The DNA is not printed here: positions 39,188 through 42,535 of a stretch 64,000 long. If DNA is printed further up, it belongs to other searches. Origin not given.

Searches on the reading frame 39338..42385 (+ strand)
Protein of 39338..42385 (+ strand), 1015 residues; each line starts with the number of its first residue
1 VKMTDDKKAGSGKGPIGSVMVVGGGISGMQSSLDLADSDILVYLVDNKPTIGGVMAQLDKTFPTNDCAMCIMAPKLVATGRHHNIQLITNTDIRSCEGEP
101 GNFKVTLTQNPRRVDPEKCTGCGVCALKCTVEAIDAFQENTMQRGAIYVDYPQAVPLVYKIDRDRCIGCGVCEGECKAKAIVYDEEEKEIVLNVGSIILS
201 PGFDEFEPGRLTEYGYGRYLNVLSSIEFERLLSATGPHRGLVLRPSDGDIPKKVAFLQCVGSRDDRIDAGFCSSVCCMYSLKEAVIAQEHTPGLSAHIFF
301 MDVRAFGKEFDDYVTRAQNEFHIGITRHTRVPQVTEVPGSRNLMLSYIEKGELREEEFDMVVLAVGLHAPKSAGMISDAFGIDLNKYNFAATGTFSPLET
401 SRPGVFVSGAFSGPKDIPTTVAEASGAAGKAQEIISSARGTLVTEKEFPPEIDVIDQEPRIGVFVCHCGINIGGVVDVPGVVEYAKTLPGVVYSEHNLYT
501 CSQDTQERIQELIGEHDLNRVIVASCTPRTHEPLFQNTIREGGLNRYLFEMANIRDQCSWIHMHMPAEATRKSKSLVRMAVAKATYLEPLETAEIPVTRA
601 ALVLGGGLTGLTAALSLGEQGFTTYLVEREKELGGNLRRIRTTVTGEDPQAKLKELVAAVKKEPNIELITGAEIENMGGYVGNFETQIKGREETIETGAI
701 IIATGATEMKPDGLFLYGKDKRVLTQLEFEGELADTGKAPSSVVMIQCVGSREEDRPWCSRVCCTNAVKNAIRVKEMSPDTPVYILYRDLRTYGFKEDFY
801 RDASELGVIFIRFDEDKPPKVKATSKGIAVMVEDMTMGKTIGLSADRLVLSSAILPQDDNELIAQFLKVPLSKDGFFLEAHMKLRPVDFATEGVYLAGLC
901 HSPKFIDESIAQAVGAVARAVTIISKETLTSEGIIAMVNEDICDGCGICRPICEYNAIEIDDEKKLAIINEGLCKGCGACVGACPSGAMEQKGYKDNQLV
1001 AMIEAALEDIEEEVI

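Call 5: search_protein_families(library=pfam, proteins=[window:39338-42385:+], max_evalue=0.01)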
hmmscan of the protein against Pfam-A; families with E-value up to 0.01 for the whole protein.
window:39338-42385:+ (1015 aa): 25 families
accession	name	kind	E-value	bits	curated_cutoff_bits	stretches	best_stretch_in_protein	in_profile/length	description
PF00037.32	Fer4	-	8.1e-21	73.4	21.1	4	968-989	2-23/24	4Fe-4S binding domain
PF07992.20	Pyr_redox_2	-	5.6e-20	72.4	26.1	2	602-714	4-119/291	Pyridine nucleotide-disulphide oxidoreductase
PF12797.12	Fer4_2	-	2e-12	46.6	24.5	3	968-986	4-22/22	4Fe-4S binding domain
PF12838.12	Fer4_7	-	5.1e-12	46.5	27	2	943-988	2-52/52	4Fe-4S dicluster domain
PF12831.13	FAD_oxidored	-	5.7e-12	46.1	27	2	602-637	3-38/416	FAD dependent oxidoreductase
PF13450.12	NAD_binding_8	-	2.2e-11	44.3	21.9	1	603-642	1-40/68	NAD(P)-binding Rossmann-like domain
PF13237.11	Fer4_10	-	3.7e-11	43.2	25.5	2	938-985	4-53/53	4Fe-4S dicluster domain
PF14697.11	Fer4_21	-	1.1e-09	38.7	35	1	936-988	1-56/59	4Fe-4S dicluster domain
PF13187.11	Fer4_9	-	1.4e-09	38.2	27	2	943-989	2-52/52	4Fe-4S dicluster domain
PF12837.12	Fer4_6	-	4.3e-09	36.3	25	3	969-988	4-23/24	4Fe-4S binding domain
PF13484.11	Fer4_16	-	5e-09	37.3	30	1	974-996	2-25/66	4Fe-4S double cluster binding domain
PF00890.30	FAD_binding_2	-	1.7e-07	31.2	20.4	1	602-637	3-38/414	FAD binding domain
PF25160.1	LdpA_Fe-S-bd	-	2.3e-07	30.9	27.6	0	937-960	22-45/49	LdpA Fe-S cluster-binding domain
PF01266.30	DAO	-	5.7e-07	29.8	27.9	1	602-635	3-37/353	FAD dependent oxidoreductase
PF13459.11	Fer4_15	-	1.5e-06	29.2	22.4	0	160-188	2-29/66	4Fe-4S single cluster domain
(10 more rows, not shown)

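Call 6: search_protein_families(library=ncbifam, proteins=[window:39338-42385:+], max_evalue=0.001)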
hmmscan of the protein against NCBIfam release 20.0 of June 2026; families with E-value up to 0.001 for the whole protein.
window:39338-42385:+ (1015 aa): 107 families (the best 25 are shown)
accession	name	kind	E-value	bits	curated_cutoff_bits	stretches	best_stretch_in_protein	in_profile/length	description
NF040770.1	hetero_SS_HdrA2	exception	2e-294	978.6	1100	3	18-437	141-562/777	CoB-CoM heterodisulfide reductase HdrA2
NF041778.1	hetero_SS_HdrA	equivalog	1e-213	711.4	1400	3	19-445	145-580/771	ferredoxin:CoB-CoM heterodisulfide reductase subunit HdrA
NF041891.1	hdrA_Methbact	equivalog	1.6e-205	684.7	1300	3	18-437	135-558/762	ferredoxin:CoB-CoM heterodisulfide reductase subunit HdrA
NF007202.0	PRK09623.1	equivalog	6.1e-14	52.2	166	2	917-989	27-98/105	3-methyl-2-oxobutanoate dehydrogenase subunit delta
NF005504.0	PRK07118.1-3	equivalog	4.4e-13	49.2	437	2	943-998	142-199/293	Fe-S cluster domain-containing protein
NF038196.1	ferrodoxin_EFR1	subfamily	4.9e-13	49.7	75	1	939-992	183-232/242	EFR1 family ferrodoxin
TIGR04105.1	FeFe_hydrog_B1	subfamily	6e-13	48.3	450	2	104-183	129-207/462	monomeric [FeFe] hydrogenase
NF040684.1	PorD_Arch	equivalog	1.1e-12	47.8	120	0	159-186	57-84/85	pyruvate synthase subunit PorD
NF007203.0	PRK09624.1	equivalog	1.2e-12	48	171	1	934-990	44-99/105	pyuvate ferredoxin oxidoreductase subunit delta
NF042909.1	FMH_DH_FwdF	exception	3.1e-12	46.2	375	2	115-190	13-81/336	tungsten-dependent formylmethanofuran dehydrogenase subunit FwdF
NF005560.0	PRK07233.1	equivalog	3.3e-12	46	252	2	602-641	4-43/435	hypothetical protein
NF005503.0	PRK07118.1-2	equivalog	4.4e-12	45.9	252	2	105-190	155-238/292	RnfABCDGE type electron transport complex subunit B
TIGR02179.1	PorD_KorD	subfamily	4.4e-12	45.9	60.05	3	937-990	21-73/78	2-oxoacid:acceptor oxidoreductase, delta subunit, pyruvate/2-ketoisovalerate family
NF006221.0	PRK08348.1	subfamily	6.5e-12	45.3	124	2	938-991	41-94/136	NADH-plastoquinone oxidoreductase subunit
NF043069.1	T4HPD_activ_SAM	equivalog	1.2e-11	44.6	425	1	937-1000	47-110/299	trans-4-hydroxy-L-proline dehydratase activase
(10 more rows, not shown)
